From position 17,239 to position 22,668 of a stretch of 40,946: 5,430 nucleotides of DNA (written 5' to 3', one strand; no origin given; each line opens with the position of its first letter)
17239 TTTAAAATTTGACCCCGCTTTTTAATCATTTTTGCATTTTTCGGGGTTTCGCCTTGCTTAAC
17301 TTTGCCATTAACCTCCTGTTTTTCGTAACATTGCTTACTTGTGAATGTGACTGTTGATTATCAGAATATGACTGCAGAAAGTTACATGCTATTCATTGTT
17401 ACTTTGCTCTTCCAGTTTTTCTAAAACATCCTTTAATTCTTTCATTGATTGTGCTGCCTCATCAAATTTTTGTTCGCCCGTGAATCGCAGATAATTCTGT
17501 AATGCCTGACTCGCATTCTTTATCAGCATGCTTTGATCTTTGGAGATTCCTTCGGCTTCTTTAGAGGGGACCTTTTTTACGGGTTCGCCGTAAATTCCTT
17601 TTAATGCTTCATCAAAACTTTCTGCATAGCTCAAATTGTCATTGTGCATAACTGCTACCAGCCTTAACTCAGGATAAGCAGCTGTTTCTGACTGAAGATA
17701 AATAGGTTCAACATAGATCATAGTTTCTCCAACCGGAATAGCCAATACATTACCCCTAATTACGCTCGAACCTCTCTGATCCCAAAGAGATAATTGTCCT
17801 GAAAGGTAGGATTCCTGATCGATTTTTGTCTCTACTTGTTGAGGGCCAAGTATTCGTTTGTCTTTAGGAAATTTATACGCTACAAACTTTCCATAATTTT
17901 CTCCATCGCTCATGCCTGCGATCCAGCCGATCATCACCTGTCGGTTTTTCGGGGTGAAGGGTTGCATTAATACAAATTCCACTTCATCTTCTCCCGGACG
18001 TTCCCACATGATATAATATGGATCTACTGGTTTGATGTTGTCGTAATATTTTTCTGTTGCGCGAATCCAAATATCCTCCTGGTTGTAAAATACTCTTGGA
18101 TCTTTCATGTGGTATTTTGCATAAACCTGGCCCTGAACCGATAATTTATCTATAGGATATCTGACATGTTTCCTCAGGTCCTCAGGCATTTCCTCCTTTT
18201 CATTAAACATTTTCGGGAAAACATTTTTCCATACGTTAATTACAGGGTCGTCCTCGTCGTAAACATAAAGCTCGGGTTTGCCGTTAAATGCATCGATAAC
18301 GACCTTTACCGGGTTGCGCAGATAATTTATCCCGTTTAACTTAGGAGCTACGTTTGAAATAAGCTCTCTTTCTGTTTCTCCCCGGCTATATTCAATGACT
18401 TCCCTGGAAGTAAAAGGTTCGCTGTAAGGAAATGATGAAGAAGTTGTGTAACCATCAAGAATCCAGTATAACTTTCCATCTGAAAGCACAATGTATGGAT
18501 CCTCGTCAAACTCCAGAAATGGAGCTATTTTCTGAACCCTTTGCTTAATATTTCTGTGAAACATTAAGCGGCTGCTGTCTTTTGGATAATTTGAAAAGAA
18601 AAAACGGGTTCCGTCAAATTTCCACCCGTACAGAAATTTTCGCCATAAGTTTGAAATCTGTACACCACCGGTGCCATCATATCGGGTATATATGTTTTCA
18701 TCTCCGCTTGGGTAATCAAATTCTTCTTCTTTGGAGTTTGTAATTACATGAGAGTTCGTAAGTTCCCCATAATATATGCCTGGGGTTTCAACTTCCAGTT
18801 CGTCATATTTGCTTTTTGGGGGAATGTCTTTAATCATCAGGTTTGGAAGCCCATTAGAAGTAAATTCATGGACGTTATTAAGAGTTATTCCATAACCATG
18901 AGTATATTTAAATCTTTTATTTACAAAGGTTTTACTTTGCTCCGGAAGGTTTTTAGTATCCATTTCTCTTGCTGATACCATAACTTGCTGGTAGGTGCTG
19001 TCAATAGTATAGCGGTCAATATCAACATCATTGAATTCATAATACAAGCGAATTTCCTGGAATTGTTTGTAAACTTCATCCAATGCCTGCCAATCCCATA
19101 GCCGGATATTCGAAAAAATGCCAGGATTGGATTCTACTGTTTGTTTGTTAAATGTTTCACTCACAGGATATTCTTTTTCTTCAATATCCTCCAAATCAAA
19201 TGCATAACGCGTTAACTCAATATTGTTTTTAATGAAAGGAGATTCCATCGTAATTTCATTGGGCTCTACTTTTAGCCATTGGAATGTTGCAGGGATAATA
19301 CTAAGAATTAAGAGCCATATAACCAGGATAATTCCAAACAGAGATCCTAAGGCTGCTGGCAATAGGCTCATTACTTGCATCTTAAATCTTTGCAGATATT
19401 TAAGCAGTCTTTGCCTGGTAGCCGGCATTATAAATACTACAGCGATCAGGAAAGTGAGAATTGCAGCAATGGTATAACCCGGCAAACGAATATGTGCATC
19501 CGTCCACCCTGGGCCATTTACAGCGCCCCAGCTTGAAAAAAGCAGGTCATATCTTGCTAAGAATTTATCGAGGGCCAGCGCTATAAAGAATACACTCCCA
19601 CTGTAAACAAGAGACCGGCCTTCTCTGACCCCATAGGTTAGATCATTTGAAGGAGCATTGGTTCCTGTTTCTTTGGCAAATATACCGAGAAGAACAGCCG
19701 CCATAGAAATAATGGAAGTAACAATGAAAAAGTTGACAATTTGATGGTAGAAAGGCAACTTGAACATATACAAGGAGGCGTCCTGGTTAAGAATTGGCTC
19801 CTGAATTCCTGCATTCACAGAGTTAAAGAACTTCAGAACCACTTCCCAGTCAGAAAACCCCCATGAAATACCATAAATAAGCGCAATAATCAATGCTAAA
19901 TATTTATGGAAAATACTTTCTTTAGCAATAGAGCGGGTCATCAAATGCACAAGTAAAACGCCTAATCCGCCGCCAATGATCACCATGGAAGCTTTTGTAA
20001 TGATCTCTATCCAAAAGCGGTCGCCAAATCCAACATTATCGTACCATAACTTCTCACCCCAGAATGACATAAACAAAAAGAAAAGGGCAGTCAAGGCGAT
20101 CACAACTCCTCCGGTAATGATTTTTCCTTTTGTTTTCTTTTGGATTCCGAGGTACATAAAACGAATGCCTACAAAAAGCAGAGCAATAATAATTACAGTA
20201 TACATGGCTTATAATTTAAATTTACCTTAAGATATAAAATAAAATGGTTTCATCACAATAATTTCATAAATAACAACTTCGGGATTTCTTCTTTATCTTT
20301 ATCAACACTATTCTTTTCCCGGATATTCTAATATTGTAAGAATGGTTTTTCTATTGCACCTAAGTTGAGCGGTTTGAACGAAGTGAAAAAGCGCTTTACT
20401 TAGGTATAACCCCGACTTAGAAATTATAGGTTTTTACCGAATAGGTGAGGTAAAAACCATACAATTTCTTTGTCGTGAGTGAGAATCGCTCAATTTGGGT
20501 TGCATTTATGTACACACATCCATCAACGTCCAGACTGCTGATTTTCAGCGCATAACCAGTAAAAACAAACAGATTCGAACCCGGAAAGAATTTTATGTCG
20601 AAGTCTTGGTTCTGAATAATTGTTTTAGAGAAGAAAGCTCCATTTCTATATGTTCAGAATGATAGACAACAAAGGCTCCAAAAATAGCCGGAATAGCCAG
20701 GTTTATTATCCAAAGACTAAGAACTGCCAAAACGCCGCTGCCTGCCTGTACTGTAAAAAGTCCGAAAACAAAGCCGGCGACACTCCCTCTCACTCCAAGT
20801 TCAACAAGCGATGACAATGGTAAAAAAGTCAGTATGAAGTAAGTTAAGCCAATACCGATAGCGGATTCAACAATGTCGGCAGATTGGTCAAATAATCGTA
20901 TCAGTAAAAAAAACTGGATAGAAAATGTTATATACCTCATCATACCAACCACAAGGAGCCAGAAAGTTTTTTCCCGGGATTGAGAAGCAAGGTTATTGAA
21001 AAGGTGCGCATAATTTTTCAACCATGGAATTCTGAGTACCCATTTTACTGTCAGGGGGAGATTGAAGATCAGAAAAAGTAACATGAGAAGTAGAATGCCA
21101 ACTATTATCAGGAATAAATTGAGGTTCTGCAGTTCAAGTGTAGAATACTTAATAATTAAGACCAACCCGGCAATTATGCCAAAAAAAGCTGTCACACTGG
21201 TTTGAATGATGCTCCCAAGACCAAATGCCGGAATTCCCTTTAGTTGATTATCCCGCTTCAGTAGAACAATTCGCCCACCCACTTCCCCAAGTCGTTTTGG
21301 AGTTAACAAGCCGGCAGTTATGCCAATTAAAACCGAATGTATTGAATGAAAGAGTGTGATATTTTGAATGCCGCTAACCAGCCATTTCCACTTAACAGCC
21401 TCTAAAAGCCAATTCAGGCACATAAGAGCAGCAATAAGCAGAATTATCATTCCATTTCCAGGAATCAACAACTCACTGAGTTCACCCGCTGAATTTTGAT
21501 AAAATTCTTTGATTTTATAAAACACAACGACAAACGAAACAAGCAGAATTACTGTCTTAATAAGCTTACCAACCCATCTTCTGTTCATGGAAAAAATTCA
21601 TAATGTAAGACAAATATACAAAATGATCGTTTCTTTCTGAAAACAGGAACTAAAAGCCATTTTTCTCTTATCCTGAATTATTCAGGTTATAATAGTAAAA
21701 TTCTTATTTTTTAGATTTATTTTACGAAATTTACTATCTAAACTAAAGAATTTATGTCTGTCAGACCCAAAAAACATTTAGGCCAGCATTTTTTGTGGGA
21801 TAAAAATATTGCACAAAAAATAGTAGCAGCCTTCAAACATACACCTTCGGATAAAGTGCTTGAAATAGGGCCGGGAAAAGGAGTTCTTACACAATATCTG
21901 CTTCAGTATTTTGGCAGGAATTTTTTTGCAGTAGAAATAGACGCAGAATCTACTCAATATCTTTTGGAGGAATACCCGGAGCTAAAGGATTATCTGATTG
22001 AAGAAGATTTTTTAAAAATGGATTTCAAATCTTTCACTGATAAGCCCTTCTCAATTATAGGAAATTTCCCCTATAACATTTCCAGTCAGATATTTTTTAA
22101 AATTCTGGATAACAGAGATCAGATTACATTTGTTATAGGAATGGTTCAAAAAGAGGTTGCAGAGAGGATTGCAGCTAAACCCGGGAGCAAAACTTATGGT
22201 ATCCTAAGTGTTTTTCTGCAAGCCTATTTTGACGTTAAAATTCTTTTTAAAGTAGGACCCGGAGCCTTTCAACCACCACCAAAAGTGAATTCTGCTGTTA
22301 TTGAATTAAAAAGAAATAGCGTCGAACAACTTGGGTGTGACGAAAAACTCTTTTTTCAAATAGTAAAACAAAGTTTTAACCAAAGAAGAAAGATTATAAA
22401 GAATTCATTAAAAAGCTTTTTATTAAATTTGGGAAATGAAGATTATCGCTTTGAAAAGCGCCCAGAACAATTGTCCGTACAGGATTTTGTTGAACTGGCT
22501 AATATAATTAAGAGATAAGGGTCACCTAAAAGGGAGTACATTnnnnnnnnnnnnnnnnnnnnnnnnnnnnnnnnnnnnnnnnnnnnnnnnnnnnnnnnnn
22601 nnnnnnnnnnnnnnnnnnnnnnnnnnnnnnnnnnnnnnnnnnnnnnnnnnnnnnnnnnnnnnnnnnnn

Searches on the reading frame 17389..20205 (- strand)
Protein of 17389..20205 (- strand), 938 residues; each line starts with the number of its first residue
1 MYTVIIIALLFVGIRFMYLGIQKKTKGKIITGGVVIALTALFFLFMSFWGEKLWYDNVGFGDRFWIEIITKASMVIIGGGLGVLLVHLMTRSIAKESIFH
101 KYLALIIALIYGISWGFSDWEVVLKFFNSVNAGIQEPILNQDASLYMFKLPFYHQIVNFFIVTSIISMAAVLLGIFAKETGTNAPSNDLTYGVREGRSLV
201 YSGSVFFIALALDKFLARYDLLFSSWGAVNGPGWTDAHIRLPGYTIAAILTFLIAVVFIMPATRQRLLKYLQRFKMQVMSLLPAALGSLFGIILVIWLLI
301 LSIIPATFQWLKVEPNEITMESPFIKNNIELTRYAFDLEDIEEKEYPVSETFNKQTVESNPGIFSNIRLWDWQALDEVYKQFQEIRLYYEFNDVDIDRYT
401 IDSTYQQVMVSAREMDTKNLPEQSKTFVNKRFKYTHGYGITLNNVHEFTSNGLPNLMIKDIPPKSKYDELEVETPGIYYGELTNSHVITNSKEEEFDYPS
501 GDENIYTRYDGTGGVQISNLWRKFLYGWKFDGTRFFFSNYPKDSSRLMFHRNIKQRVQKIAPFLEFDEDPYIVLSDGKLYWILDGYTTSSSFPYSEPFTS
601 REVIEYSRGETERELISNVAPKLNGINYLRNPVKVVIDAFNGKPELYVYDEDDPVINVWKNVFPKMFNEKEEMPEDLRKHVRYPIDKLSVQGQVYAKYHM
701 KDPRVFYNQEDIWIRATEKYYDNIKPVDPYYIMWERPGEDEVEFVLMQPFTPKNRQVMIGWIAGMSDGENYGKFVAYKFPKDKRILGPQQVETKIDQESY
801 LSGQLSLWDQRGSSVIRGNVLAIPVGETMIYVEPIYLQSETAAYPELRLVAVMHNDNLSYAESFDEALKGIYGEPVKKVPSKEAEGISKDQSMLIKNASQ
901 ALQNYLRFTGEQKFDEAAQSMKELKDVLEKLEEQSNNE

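Call 13: search_protein_families(library=pfam, proteins=[window:17389-20205:-])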
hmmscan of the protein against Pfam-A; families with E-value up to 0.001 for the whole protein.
window:17389-20205:- (938 aa): 1 family
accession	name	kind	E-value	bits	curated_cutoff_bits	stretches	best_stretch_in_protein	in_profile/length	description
PF03699.18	UPF0182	-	2.6e-252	839.8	27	1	30-808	3-770/770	Uncharacterised protein family (UPF0182)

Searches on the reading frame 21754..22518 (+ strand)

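Call 13: search_protein_families(library=pfam, proteins=[window:21754-22518:+])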
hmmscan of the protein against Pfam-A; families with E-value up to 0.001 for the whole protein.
window:21754-22518:+ (254 aa): 2 families
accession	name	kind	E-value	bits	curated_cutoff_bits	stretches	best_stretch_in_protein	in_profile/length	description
PF00398.26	RrnaAD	-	1.6e-59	201.6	24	1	6-225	5-229/263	Ribosomal RNA adenine dimethylase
PF10017.15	Methyltransf_33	-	0.00076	19.1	23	0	19-137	52-184/304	Histidine-specific methyltransferase, SAM-dependent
